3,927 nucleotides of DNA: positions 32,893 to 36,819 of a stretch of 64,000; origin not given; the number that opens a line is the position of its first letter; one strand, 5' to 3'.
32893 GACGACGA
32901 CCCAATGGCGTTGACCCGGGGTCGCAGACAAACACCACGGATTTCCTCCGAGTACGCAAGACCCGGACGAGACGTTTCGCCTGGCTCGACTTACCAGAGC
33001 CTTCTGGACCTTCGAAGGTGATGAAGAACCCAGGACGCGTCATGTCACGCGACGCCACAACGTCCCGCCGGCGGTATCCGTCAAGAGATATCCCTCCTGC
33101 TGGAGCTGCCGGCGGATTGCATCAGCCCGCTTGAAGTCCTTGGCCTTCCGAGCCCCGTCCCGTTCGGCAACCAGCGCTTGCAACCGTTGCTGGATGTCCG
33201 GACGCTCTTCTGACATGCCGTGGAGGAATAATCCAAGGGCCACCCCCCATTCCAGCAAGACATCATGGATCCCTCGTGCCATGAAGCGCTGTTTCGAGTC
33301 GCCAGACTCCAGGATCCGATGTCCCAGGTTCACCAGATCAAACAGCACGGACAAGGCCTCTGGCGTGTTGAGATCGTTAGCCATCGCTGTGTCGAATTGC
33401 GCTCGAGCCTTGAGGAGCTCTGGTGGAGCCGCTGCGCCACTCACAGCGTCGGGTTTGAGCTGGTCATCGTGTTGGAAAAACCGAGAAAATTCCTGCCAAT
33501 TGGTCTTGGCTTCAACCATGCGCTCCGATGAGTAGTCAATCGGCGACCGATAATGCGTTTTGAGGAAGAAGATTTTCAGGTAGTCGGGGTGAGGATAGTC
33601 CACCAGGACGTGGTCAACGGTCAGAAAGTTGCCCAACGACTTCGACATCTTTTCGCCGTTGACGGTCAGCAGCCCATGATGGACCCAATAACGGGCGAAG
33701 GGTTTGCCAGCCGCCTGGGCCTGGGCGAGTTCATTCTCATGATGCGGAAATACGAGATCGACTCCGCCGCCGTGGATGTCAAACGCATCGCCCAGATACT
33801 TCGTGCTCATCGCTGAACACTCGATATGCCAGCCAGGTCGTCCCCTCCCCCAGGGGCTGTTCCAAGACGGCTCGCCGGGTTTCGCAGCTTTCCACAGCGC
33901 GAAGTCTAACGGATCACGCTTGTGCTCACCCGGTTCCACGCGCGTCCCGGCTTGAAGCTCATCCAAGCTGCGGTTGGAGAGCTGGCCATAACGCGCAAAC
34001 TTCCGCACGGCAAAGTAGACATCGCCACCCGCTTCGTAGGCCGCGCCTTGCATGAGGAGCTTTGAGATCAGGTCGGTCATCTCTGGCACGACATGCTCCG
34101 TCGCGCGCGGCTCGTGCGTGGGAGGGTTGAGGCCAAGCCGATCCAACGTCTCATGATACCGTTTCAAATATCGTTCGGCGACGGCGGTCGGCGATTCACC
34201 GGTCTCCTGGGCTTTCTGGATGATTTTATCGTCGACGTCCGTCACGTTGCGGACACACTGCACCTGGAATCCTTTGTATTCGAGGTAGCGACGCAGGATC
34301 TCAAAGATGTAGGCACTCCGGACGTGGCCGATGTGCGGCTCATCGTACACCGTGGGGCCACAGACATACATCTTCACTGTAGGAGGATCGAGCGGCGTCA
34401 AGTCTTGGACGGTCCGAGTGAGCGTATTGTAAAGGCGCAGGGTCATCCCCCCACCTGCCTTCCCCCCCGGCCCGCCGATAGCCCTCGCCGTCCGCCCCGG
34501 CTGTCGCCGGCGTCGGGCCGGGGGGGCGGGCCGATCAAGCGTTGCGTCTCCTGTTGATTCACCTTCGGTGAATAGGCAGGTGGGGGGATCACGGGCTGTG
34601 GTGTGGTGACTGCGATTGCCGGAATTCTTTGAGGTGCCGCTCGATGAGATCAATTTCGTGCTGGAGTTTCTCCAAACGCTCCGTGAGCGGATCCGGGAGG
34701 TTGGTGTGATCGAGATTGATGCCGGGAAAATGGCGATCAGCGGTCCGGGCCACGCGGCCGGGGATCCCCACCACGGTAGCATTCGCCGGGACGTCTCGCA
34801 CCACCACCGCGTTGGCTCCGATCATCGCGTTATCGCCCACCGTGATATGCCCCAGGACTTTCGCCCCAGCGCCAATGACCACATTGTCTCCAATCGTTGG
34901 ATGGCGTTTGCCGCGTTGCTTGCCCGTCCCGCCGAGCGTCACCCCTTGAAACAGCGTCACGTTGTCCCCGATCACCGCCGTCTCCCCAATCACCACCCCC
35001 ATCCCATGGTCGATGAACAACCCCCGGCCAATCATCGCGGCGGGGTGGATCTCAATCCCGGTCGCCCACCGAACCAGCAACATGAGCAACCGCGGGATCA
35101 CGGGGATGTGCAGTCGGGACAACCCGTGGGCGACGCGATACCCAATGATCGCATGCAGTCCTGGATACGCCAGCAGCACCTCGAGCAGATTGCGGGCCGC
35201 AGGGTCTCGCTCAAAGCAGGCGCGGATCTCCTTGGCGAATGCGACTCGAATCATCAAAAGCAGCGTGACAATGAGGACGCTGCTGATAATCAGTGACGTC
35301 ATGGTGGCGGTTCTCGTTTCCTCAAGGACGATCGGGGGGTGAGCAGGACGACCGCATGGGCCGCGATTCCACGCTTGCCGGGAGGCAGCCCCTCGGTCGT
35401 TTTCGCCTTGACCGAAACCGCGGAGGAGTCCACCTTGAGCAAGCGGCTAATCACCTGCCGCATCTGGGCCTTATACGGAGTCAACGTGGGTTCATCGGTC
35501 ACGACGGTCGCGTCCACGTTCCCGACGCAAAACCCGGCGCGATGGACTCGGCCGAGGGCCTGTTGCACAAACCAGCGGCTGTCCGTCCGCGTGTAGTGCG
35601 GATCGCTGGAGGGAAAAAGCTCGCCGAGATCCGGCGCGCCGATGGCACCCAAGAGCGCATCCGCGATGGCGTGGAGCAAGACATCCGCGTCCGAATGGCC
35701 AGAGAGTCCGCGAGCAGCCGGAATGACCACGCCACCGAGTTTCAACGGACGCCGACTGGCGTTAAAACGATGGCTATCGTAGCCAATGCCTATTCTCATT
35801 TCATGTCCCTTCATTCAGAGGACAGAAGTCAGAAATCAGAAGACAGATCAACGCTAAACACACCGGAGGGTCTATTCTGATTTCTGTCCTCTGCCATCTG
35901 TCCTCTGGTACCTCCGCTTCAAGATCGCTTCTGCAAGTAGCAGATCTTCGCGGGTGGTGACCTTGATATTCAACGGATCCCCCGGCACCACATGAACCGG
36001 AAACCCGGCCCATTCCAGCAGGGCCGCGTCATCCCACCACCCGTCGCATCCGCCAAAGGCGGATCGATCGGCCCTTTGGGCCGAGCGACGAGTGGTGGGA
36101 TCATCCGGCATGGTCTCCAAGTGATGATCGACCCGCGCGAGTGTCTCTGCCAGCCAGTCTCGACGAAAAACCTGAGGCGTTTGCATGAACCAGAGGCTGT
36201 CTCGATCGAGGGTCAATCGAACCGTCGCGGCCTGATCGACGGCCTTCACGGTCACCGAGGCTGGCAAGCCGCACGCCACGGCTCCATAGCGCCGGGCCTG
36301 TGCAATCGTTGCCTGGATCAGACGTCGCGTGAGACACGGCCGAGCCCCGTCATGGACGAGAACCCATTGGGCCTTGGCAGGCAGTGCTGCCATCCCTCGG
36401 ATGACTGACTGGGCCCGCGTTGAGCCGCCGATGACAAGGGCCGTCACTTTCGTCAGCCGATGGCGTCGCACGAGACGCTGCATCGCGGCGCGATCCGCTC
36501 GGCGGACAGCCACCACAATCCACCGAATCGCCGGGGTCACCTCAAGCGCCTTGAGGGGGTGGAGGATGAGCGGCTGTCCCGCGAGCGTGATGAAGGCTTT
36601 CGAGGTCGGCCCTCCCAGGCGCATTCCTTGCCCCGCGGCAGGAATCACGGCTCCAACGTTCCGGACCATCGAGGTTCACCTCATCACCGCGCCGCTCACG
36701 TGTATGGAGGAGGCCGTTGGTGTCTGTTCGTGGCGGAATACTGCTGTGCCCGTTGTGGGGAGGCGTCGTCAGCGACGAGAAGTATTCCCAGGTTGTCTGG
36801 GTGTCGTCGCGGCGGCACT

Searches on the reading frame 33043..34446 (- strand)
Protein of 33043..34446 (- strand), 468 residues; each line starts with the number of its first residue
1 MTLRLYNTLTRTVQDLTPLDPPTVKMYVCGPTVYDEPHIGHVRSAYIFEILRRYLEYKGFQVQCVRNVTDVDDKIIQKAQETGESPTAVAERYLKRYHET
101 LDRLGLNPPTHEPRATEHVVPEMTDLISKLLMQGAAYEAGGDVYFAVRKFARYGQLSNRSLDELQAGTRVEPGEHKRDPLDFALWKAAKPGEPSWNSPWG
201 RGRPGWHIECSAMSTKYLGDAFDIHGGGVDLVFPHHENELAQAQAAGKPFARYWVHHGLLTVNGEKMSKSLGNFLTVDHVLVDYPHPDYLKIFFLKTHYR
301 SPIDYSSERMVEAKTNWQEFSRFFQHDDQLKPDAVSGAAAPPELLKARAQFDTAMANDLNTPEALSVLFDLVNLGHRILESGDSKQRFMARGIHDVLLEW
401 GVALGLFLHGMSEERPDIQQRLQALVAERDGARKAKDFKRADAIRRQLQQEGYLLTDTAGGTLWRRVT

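Call 14: search_protein_families(library=ncbifam, proteins=[window:33043-34446:-], max_evalue=0.00001)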
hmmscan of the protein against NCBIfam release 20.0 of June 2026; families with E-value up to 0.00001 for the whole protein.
window:33043-34446:- (468 aa): 9 families
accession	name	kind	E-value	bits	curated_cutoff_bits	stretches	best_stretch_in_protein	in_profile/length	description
TIGR00435.1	cysS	equivalog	8.4e-152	506.5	340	1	3-466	1-465/466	cysteine--tRNA ligase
NF011108.0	PRK14536.1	equivalog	1.4e-112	377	780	1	1-467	1-490/490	cysteine--tRNA ligase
TIGR03447.1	mycothiol_MshC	equivalog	5e-87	292.4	485.1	1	2-396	17-406/411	cysteine--1-D-myo-inosityl 2-amino-2-deoxy-alpha-D-glucopyranoside ligase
NF011107.0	PRK14534.1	equivalog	1.1e-64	219.2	744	1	1-466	1-480/481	cysteine--tRNA ligase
TIGR00398.1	metG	equivalog_domain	1.2e-13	50.7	336.35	1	35-110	12-87/530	methionine--tRNA ligase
NF008900.0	PRK12267.1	equivalog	1.5e-12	46.8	598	1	25-138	5-120/648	methionine--tRNA ligase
NF001100.0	PRK00133.1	equivalog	7.1e-09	34.7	587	0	255-310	319-375/676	methionine--tRNA ligase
NF008957.0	PRK12300.1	subfamily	4.4e-08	31.6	677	1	256-331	616-691/946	leucine--tRNA ligase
NF008863.0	PRK11893.2-5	equivalog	3.9e-06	25.7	551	0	35-105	18-89/531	methionine--tRNA ligase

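Call 29: find_homologous_proteins(query=window:33043-34446:-, max_evalue=1e-50)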
Query window:33043-34446:- (468 aa): 8000 proteins with E <= 1e-50 among 8000 candidates; the best 120 are listed.
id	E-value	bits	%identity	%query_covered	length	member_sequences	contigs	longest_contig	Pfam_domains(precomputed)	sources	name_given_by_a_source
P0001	0.0e+0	1094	100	100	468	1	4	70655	PF09334.18,PF01406.26,PF23493.2,PF01921.25,PF00133.29,PF09190.18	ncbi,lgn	-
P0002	7.6e-244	828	76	100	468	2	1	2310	PF09334.18,PF01406.26,PF23493.2,PF01921.25,PF00133.29,PF09190.18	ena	-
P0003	8.3e-230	782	72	100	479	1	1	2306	PF09334.18,PF01406.26,PF00133.29,PF09190.18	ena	-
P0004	3.1e-223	760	68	100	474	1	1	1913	PF09334.18,PF01406.26,PF23493.2,PF01921.25,PF00133.29,PF09190.18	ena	-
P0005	1.8e-222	757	70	99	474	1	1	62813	PF09334.18,PF01406.26,PF01921.25,PF00133.29,PF09190.18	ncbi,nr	ncbi:MAG: cysteine--tRNA ligase [Candidatus Omnitrophica bacterium]|nr:cysteine--tRNA ligase [Candid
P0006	9.9e-222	755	69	99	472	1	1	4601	PF09334.18,PF01406.26,PF01921.25,PF00133.29,PF09190.18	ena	-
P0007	3.1e-221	753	70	100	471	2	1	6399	PF09334.18,PF01406.26,PF01921.25,PF00133.29,PF09190.18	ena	-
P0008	3.4e-221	753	69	100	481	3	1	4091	PF09334.18,PF01406.26,PF01921.25,PF00133.29,PF09190.18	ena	-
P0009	7.3e-220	749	69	99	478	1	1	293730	PF09334.18,PF01406.26,PF23493.2,PF01921.25,PF00133.29,PF09190.18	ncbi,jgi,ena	-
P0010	8.0e-218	742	67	99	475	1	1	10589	PF09334.18,PF01406.26,PF23493.2,PF01921.25,PF00133.29,PF09190.18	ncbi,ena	-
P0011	9.4e-218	742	69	99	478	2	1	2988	PF09334.18,PF01406.26,PF23493.2,PF01921.25,PF00133.29,PF09190.18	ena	-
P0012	9.8e-218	742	68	99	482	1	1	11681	PF09334.18,PF01406.26,PF01921.25,PF00133.29,PF09190.18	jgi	jgi:cysteinyl-tRNA synthetase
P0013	1.9e-217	741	67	100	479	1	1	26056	PF09334.18,PF01406.26,PF00133.29,PF09190.18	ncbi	-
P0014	3.8e-216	736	69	99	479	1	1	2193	PF09334.18,PF01406.26,PF01921.25,PF00133.29,PF09190.18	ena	-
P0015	6.1e-216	736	68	99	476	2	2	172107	PF09334.18,PF01406.26,PF01921.25,PF00133.29,PF09190.18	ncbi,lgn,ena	-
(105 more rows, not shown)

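Call 30: find_encoding_contigs(protein=P0001, flank=3000, max_places=4)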
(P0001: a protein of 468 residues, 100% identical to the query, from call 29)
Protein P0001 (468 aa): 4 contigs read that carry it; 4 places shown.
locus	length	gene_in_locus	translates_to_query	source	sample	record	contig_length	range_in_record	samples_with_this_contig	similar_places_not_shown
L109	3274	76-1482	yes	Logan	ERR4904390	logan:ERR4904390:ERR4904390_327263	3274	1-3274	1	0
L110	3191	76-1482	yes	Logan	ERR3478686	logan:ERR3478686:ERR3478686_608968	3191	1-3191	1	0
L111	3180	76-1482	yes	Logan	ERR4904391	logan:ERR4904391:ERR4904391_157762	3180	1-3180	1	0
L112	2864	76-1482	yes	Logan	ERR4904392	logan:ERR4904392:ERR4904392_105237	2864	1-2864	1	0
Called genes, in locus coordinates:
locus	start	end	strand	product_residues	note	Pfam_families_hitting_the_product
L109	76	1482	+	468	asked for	PF01406:tRNA-synt_1e, PF00133:tRNA-synt_1 (faint), PF01921:tRNA-synt_1f (faint), PF09334:tRNA-synt_1g (weak), PF09190:DALR_2, PF23493:CysS_C (weak)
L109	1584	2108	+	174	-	PF02223:Thymidylate_kin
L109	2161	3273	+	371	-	?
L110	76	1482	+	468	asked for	PF01406:tRNA-synt_1e, PF00133:tRNA-synt_1 (faint), PF01921:tRNA-synt_1f (faint), PF09334:tRNA-synt_1g (weak), PF09190:DALR_2, PF23493:CysS_C (weak)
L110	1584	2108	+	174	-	PF02223:Thymidylate_kin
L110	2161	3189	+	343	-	?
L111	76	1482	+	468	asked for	PF01406:tRNA-synt_1e, PF00133:tRNA-synt_1 (faint), PF01921:tRNA-synt_1f (faint), PF09334:tRNA-synt_1g (weak), PF09190:DALR_2, PF23493:CysS_C (weak)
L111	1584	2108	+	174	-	PF02223:Thymidylate_kin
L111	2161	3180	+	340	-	?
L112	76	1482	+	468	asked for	PF01406:tRNA-synt_1e, PF00133:tRNA-synt_1 (faint), PF01921:tRNA-synt_1f (faint), PF09334:tRNA-synt_1g (weak), PF09190:DALR_2, PF23493:CysS_C (weak)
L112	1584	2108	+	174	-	PF02223:Thymidylate_kin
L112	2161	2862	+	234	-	?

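Call 31: find_encoding_contigs(protein=P0005, flank=3000, max_places=2)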
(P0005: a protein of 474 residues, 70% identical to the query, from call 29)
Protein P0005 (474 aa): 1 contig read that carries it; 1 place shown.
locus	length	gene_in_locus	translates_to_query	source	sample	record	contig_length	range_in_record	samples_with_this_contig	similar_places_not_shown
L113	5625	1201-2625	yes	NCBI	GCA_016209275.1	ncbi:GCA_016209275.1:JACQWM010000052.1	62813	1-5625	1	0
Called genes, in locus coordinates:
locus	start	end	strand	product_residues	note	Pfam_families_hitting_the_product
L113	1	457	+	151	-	PF02542:YgbB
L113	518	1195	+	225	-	PF25087:GMPPB_C (faint), PF00132:Hexapep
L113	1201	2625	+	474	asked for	PF00133:tRNA-synt_1 (faint), PF01406:tRNA-synt_1e, PF01921:tRNA-synt_1f (faint), PF09334:tRNA-synt_1g (faint), PF09190:DALR_2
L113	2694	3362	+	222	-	PF02223:Thymidylate_kin, PF13401:AAA_22 (weak)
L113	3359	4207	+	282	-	PF13177:DNA_pol3_delta2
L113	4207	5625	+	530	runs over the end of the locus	PF00133:tRNA-synt_1, PF01406:tRNA-synt_1e (faint), PF09334:tRNA-synt_1g, PF00133:tRNA-synt_1, PF19303:Anticodon_3, PF08264:Anticodon_1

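Call 32: find_encoding_contigs(protein=P0009, flank=3000, max_places=2)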
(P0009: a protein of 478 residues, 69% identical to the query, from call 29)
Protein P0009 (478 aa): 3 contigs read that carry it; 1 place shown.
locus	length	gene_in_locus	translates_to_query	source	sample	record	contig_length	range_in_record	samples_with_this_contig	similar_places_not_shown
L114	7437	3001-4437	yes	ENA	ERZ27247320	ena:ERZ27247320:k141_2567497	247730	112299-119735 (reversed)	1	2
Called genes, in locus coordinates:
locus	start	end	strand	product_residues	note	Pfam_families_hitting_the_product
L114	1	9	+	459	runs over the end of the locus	PF18073:Zn_ribbon_LapB, PF13481:AAA_25, PF03796:DnaB_C (faint), PF06745:ATPase, PF23442:DUF7125 (weak), PF13541:ChlI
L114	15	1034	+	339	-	PF01850:PIN (weak)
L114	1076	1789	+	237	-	PF01128:IspD, PF12804:NTP_transf_3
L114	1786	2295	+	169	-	PF02542:YgbB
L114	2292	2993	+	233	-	PF00132:Hexapep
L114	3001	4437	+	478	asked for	PF00133:tRNA-synt_1 (faint), PF01406:tRNA-synt_1e, PF01921:tRNA-synt_1f (faint), PF09334:tRNA-synt_1g (faint), PF09190:DALR_2, PF23493:CysS_C (weak)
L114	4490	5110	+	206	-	PF02223:Thymidylate_kin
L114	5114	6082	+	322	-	PF13177:DNA_pol3_delta2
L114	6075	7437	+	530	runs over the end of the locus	PF00133:tRNA-synt_1, PF01406:tRNA-synt_1e (faint), PF09334:tRNA-synt_1g, PF00133:tRNA-synt_1, PF08264:Anticodon_1 (weak), PF19303:Anticodon_3 (weak)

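Call 49: find_encoding_contigs(protein=P0009, flank=10000, max_places=1)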
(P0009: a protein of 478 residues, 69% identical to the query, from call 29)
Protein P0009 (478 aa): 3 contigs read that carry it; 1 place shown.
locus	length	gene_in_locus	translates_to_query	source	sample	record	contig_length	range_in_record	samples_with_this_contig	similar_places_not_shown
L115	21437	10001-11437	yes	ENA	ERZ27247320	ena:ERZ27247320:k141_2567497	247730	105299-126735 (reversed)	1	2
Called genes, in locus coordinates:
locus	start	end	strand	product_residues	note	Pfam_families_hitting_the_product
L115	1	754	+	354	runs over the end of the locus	PF00217:ATP-gua_Ptrans, PF27454:McsB_C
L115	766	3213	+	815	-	PF02861:Clp_N, PF00004:AAA, PF23569:NBD_SMAX1, PF17871:AAA_lid_9, PF02151:UVR (weak), PF07724:AAA_2, PF07728:AAA_5, PF10431:ClpB_D2-small, +7 more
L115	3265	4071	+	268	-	PF02405:MlaE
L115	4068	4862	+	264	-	PF00005:ABC_tran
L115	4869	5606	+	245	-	PF02470:MlaD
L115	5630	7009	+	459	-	PF18073:Zn_ribbon_LapB, PF13481:AAA_25, PF03796:DnaB_C (faint), PF06745:ATPase, PF23442:DUF7125 (weak), PF13541:ChlI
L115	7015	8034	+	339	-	PF01850:PIN (weak)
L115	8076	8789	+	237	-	PF01128:IspD, PF12804:NTP_transf_3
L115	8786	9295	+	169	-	PF02542:YgbB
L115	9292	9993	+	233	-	PF00132:Hexapep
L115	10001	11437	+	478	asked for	PF00133:tRNA-synt_1 (faint), PF01406:tRNA-synt_1e, PF01921:tRNA-synt_1f (faint), PF09334:tRNA-synt_1g (faint), PF09190:DALR_2, PF23493:CysS_C (weak)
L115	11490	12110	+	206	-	PF02223:Thymidylate_kin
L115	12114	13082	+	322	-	PF13177:DNA_pol3_delta2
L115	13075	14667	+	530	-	PF00133:tRNA-synt_1, PF01406:tRNA-synt_1e (faint), PF09334:tRNA-synt_1g, PF00133:tRNA-synt_1, PF08264:Anticodon_1 (weak), PF19303:Anticodon_3 (weak)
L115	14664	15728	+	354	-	PF02517:Rce1-like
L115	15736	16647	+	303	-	PF00586:AIRS, PF02769:AIRS_C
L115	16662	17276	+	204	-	PF02367:TsaE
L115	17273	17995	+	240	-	PF00814:TsaD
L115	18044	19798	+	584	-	PF02776:TPP_enzyme_N, PF00205:TPP_enzyme_M, PF02775:TPP_enzyme_C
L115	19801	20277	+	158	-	PF01842:ACT, PF13291:ACT_4 (weak), PF22629:ACT_AHAS_ss, PF13710:ACT_5, PF10369:ALS_ss_C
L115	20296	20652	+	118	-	-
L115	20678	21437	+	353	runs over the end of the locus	-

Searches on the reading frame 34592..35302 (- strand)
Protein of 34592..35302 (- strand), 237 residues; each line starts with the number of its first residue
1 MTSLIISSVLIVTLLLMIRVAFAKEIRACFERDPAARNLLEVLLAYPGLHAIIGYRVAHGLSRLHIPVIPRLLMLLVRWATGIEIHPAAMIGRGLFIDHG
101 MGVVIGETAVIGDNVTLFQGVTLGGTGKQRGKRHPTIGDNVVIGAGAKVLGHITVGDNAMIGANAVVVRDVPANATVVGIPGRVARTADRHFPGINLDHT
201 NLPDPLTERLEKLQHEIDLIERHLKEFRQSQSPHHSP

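Call 14: search_protein_families(library=ncbifam, proteins=[window:34592-35302:-], max_evalue=0.00001)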
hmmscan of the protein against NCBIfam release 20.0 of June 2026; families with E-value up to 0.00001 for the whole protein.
window:34592-35302:- (237 aa): 26 families (the best 25 are shown)
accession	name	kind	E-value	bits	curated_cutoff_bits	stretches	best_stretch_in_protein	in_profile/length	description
TIGR01172.1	cysE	equivalog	2.5e-72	242.2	210.65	1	24-183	3-162/162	serine O-acetyltransferase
NF041874.1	EPS_EpsC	equivalog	5.4e-71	237.7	150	1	24-187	3-166/168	serine O-acetyltransferase EpsC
NF008349.0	PRK11132.1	equivalog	3.3e-51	174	397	1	20-199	79-258/273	serine O-acetyltransferase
NF007564.0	PRK10191.1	equivalog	2.7e-22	79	196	1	44-184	19-158/162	colanic acid biosynthesis acetyltransferase WcaB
TIGR04016.1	WcaB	equivalog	3.3e-22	78.6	194.65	1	44-184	3-142/146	colanic acid biosynthesis acetyltransferase WcaB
TIGR03532.1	DapD_Ac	equivalog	3.9e-16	59.4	231.75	1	85-190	113-216/231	2,3,4,5-tetrahydropyridine-2,6-dicarboxylate N-acetyltransferase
TIGR03570.1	NeuD_NnaD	subfamily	1.3e-15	57.6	160.8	1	84-183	113-202/202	NeuD/PglB/VioB family sugar acetyltransferase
NF002060.0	PRK00892.1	subfamily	4.3e-13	49.1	207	1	136-191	265-321/345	UDP-3-O-(3-hydroxymyristoyl)glucosamine N-acyltransferase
TIGR01853.1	lipid_A_lpxD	equivalog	2e-12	46.7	242.5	1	136-190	256-310/325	UDP-3-O-(3-hydroxymyristoyl)glucosamine N-acyltransferase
NF007076.0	PRK09527.1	equivalog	5.8e-12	45.4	347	1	90-188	77-185/203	galactoside O-acetyltransferase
NF058585.1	HptprglPActTf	PfamEq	3e-11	43.2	300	1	136-189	108-161/172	heptaprenylglyceryl phosphate O-acetyltransferase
TIGR03308.1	phn_thr-fam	hypoth_equivalog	1.1e-10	41.7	201.65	1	129-188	103-162/204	phosphonate metabolim protein, transferase hexapeptide repeat family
NF003657.0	PRK05289.1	equivalog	1.9e-10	40.3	226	1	134-185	142-193/264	acyl-ACP--UDP-N-acetylglucosamine O-acyltransferase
NF007240.0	PRK09677.1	equivalog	9e-10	38.3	243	1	136-189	132-185/192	putative lipopolysaccharide biosynthesis O-acetyl transferase WbbJ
NF007499.0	PRK10092.1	equivalog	7.3e-08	32.4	314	1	134-186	129-181/183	maltose O-acetyltransferase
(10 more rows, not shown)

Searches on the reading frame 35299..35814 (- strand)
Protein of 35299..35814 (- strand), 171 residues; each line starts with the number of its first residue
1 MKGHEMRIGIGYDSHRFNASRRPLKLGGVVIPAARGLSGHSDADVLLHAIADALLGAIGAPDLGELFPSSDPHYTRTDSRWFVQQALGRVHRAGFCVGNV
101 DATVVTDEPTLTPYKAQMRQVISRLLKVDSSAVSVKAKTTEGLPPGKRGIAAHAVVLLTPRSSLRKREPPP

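Call 14: search_protein_families(library=ncbifam, proteins=[window:35302-35814:-], max_evalue=0.00001)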
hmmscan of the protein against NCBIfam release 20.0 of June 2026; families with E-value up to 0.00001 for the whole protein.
window:35302-35814:- (171 aa): 2 families
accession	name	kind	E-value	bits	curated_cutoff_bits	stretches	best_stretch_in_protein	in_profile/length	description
NF006899.0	PRK09382.1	equivalog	1.6e-51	175.7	417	1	4-159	224-380/387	bifunctional 2-C-methyl-D-erythritol 4-phosphate cytidylyltransferase/2-C-methyl-D-erythritol 2,4-cyclodiphosphate synthase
TIGR00151.1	ispF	equivalog_domain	7.8e-51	172.2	116.45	1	7-159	1-154/155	2-C-methyl-D-erythritol 2,4-cyclodiphosphate synthase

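Call 20: find_encoding_contigs(protein=window:35299-35814:-, flank=10000, max_places=6)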
Protein window:35299-35814:- (171 aa): no gene with exactly this product is on record in the collection.

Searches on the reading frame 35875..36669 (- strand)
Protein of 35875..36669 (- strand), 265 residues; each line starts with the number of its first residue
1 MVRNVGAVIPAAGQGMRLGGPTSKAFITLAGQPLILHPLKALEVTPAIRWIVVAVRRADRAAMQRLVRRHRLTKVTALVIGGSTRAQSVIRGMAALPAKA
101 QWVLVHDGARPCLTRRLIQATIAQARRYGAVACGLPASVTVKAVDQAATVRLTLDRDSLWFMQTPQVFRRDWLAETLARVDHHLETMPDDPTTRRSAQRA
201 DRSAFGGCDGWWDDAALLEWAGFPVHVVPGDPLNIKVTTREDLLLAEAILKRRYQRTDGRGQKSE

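Call 14: search_protein_families(library=ncbifam, proteins=[window:35875-36669:-], max_evalue=0.00001)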
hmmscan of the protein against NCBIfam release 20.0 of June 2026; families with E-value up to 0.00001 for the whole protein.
window:35875-36669:- (265 aa): 9 families
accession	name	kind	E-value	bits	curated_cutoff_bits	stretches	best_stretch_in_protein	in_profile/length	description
TIGR00453.1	ispD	equivalog_domain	1.7e-62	210.7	181.3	2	7-190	2-183/219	2-C-methyl-D-erythritol 4-phosphate cytidylyltransferase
NF001186.0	PRK00155.2-3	equivalog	9.1e-48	162.6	253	2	4-179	4-177/224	2-C-methyl-D-erythritol 4-phosphate cytidylyltransferase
NF006899.0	PRK09382.1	equivalog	1.2e-38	133.3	417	1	3-191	5-185/387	bifunctional 2-C-methyl-D-erythritol 4-phosphate cytidylyltransferase/2-C-methyl-D-erythritol 2,4-cyclodiphosphate synthase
NF009924.0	PRK13385.1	subfamily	6.7e-35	120.8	342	2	7-175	5-172/230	2-C-methyl-D-erythritol 4-phosphate cytidylyltransferase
NF001183.0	PRK00155.1-3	subfamily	4.7e-27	94.8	166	1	7-179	4-183/237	D-ribitol-5-phosphate cytidylyltransferase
NF010932.0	PRK14352.1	equivalog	1.4e-07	30.6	611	1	4-133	6-134/488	bifunctional UDP-N-acetylglucosamine diphosphorylase/glucosamine-1-phosphate N-acetyltransferase GlmU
NF010933.0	PRK14353.1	equivalog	1.6e-07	30.3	505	1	3-132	4-131/453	bifunctional UDP-N-acetylglucosamine diphosphorylase/glucosamine-1-phosphate N-acetyltransferase GlmU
TIGR03310.1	matur_MocA_YgfJ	equivalog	2.3e-07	31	186.45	1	7-123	2-113/188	molybdenum cofactor cytidylyltransferase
NF010935.0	PRK14355.1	equivalog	1.5e-06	27.1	718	1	4-137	3-133/459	bifunctional UDP-N-acetylglucosamine diphosphorylase/glucosamine-1-phosphate N-acetyltransferase GlmU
